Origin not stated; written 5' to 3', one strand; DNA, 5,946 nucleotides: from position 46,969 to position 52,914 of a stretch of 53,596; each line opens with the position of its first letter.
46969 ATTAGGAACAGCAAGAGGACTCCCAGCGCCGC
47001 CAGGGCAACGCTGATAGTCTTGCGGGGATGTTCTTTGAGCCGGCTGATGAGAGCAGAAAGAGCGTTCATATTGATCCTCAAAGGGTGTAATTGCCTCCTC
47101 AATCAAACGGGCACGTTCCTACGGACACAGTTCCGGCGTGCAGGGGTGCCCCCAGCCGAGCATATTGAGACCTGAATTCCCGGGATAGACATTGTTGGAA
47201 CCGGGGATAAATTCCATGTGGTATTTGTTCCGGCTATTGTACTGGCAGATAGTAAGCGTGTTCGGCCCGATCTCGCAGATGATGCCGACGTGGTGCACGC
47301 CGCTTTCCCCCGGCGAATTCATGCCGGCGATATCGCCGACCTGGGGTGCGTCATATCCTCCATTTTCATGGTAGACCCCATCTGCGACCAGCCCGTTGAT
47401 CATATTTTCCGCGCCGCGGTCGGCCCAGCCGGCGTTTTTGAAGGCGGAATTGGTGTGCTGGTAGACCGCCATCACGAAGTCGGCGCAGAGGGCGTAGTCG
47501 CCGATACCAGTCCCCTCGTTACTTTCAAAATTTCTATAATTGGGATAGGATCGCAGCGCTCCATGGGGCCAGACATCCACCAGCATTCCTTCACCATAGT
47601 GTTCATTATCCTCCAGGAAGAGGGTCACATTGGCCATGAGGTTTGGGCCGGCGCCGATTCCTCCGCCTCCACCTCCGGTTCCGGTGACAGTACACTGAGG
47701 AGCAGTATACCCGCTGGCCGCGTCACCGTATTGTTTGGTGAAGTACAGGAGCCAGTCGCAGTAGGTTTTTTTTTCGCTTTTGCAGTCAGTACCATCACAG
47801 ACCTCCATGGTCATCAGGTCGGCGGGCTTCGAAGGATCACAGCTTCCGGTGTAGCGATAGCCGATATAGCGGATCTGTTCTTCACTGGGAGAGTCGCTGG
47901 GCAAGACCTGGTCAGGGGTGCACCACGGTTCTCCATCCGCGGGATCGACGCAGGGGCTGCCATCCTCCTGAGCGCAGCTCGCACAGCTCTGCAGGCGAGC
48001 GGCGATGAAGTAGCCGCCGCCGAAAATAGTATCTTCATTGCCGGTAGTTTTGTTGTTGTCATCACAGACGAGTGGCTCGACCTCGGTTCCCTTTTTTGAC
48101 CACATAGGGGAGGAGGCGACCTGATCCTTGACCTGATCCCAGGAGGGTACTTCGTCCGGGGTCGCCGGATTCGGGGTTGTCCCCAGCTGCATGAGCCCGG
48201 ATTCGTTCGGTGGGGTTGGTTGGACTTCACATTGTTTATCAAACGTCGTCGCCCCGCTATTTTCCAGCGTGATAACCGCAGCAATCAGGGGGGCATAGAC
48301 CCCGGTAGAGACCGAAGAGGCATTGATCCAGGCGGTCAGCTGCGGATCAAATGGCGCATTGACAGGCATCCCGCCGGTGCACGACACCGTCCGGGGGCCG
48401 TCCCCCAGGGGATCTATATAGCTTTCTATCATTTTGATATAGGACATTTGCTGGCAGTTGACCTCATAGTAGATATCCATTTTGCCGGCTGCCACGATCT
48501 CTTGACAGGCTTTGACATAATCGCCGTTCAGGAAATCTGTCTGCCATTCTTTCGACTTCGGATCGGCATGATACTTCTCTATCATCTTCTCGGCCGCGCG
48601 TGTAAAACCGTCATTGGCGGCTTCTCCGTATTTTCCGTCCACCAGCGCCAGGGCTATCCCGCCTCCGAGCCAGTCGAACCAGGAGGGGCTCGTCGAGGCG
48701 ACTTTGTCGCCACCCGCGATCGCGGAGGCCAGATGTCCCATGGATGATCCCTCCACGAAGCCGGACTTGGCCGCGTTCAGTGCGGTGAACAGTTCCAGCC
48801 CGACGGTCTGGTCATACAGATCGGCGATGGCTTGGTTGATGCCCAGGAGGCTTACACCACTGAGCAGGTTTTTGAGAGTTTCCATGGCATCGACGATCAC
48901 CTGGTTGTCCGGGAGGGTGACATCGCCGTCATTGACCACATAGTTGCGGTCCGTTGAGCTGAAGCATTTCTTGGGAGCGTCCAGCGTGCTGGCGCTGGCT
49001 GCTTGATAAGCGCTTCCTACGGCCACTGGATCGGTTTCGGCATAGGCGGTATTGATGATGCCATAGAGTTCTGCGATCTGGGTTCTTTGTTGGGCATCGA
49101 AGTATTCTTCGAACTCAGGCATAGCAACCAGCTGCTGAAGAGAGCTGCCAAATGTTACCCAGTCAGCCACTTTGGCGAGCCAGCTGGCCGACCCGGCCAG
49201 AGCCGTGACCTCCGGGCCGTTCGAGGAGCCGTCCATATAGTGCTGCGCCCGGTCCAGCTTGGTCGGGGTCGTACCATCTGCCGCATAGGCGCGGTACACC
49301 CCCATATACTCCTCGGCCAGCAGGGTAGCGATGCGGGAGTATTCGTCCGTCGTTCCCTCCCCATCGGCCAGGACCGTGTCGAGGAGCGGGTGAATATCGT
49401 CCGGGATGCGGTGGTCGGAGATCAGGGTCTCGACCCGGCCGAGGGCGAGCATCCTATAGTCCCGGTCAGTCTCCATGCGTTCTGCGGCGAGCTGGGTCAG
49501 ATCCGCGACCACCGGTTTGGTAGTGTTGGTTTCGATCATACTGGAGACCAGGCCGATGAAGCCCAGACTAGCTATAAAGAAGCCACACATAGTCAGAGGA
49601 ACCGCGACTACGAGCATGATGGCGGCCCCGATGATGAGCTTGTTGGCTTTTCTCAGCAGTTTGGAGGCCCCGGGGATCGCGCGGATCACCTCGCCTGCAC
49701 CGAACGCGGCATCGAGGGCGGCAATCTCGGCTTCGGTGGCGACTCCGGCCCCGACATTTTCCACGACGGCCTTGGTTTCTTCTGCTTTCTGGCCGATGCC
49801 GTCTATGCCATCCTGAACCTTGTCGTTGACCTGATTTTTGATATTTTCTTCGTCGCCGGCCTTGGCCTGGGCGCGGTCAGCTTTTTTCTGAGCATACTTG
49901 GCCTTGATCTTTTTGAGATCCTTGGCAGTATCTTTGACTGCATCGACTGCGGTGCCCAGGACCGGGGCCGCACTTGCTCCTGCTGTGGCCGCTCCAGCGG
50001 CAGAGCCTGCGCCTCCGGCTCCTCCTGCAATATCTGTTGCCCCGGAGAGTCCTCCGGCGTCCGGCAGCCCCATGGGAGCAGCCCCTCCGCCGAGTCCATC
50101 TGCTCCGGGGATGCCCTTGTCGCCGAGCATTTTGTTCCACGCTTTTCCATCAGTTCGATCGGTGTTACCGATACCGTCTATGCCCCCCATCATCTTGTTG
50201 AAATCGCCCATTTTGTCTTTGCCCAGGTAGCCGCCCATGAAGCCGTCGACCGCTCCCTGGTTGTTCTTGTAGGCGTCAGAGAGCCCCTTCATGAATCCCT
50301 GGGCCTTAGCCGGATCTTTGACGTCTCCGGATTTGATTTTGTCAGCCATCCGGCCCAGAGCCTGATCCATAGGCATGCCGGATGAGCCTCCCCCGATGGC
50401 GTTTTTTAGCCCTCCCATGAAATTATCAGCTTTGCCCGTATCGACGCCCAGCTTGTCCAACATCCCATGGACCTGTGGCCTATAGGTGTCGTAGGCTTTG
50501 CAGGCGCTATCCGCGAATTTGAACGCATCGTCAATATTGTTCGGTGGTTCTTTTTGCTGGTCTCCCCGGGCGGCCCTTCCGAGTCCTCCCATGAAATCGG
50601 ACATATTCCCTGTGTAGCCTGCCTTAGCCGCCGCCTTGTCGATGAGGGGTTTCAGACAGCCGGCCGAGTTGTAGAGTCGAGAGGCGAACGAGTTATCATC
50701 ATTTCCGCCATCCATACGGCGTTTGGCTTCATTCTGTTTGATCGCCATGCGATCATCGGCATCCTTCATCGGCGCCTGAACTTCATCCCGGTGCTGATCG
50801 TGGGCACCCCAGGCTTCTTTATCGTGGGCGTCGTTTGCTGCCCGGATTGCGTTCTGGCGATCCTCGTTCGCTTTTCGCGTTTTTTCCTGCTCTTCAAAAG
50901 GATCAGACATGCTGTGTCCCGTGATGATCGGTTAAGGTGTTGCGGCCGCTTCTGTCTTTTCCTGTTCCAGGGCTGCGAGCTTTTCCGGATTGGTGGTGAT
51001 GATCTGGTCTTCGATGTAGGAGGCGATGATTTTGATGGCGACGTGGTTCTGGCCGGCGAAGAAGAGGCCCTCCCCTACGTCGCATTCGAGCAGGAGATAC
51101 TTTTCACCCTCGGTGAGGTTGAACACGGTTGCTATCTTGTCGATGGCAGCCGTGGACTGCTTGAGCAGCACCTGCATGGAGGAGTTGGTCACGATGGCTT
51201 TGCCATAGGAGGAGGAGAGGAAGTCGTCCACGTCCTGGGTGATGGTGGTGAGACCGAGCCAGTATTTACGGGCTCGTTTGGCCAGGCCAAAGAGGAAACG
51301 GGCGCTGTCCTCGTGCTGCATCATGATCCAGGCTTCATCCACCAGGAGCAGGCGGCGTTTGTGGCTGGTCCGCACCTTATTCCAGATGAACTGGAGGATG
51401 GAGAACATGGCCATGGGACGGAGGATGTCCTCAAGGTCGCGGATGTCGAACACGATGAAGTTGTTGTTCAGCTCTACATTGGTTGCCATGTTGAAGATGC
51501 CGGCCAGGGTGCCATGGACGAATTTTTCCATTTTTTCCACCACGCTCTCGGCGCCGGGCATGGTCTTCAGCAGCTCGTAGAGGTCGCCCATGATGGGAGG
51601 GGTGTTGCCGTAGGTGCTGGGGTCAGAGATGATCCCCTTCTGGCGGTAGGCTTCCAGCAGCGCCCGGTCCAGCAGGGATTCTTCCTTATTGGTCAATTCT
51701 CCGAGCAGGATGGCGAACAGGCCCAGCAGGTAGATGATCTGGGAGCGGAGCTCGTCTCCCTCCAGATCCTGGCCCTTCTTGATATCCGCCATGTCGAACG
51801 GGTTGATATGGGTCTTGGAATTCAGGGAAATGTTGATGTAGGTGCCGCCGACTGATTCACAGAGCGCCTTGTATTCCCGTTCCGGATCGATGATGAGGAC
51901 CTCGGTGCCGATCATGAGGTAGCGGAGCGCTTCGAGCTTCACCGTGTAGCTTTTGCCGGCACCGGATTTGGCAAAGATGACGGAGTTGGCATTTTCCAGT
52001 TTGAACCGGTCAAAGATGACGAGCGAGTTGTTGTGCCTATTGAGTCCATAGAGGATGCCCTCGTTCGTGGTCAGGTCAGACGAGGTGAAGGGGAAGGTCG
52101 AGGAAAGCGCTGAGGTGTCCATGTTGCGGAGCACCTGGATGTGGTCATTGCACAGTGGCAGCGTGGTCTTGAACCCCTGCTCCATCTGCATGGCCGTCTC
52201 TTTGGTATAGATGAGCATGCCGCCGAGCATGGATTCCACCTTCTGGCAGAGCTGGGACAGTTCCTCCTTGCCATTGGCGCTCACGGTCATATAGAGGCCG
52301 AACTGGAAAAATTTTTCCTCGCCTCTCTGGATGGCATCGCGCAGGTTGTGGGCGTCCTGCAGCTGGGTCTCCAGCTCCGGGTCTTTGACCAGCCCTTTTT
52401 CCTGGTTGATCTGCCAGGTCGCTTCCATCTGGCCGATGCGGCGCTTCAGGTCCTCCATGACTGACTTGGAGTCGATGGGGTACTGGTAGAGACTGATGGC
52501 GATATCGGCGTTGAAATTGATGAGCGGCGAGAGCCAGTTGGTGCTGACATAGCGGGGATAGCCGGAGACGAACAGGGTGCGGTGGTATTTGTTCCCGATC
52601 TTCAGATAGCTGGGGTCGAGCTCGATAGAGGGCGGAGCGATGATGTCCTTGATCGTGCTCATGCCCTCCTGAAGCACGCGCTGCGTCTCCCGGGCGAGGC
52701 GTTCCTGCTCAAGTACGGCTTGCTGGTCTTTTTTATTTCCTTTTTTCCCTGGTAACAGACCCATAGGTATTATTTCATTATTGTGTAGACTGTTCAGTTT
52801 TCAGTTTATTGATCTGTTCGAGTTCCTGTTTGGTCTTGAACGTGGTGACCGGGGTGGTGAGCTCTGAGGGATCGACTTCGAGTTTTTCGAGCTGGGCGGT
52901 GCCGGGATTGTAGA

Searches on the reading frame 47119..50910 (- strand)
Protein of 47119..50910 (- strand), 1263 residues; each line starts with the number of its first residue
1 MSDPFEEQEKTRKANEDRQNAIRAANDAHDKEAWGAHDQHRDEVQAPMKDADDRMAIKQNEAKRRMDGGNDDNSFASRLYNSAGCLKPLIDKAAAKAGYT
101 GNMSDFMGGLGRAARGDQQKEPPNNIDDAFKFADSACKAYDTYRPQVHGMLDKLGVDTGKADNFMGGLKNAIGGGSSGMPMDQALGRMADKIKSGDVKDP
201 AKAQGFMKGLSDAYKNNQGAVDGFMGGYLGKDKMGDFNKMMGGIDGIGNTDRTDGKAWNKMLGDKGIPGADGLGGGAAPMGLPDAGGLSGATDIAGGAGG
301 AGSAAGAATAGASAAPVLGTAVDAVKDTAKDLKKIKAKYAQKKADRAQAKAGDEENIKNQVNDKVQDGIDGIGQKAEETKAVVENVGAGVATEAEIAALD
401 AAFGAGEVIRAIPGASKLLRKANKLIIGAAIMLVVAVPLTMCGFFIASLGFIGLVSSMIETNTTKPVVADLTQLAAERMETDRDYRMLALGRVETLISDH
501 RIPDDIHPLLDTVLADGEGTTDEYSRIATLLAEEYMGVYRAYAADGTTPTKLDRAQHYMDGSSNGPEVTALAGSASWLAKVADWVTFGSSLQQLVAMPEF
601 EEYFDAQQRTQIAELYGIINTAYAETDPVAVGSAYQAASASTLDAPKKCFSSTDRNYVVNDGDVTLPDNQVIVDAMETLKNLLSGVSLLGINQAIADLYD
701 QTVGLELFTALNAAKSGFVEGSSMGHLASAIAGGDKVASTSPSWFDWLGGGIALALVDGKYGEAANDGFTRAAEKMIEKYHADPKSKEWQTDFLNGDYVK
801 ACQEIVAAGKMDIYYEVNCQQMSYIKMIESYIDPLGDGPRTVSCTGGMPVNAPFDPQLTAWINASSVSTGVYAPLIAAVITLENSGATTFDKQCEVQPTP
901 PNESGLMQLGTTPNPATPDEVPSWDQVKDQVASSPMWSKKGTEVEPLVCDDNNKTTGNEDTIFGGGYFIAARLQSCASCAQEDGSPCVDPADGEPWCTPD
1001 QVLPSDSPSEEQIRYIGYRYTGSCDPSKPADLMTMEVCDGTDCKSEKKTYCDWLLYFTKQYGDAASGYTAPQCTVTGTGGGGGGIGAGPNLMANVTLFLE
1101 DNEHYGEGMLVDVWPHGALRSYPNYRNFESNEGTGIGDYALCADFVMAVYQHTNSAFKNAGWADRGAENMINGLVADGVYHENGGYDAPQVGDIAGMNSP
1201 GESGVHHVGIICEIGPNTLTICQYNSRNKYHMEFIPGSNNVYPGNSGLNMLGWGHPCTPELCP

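Call 17: search_protein_families(library=pfam, proteins=[window:47119-50910:-])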
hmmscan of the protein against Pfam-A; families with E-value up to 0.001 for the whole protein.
window:47119-50910:- (1263 aa): 1 family
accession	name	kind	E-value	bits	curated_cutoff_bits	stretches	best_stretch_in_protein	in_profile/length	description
PF05257.22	CHAP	-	1.3e-05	26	26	1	1138-1225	5-81/81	CHAP domain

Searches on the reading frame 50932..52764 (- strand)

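Call 17: search_protein_families(library=pfam, proteins=[window:50932-52764:-])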
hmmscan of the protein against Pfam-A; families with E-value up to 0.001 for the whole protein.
window:50932-52764:- (610 aa): 3 families
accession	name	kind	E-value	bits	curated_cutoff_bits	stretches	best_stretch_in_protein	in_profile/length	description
PF19044.6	P-loop_TraG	-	6.6e-30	104.5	25.8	2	422-561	199-345/413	TraG P-loop domain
PF12846.13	AAA_10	-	5.1e-11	42.7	27.5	1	257-315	20-81/362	AAA-like domain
PF01935.23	DUF87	-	6.4e-09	36.7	23.2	1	263-325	28-92/220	Helicase HerA, central domain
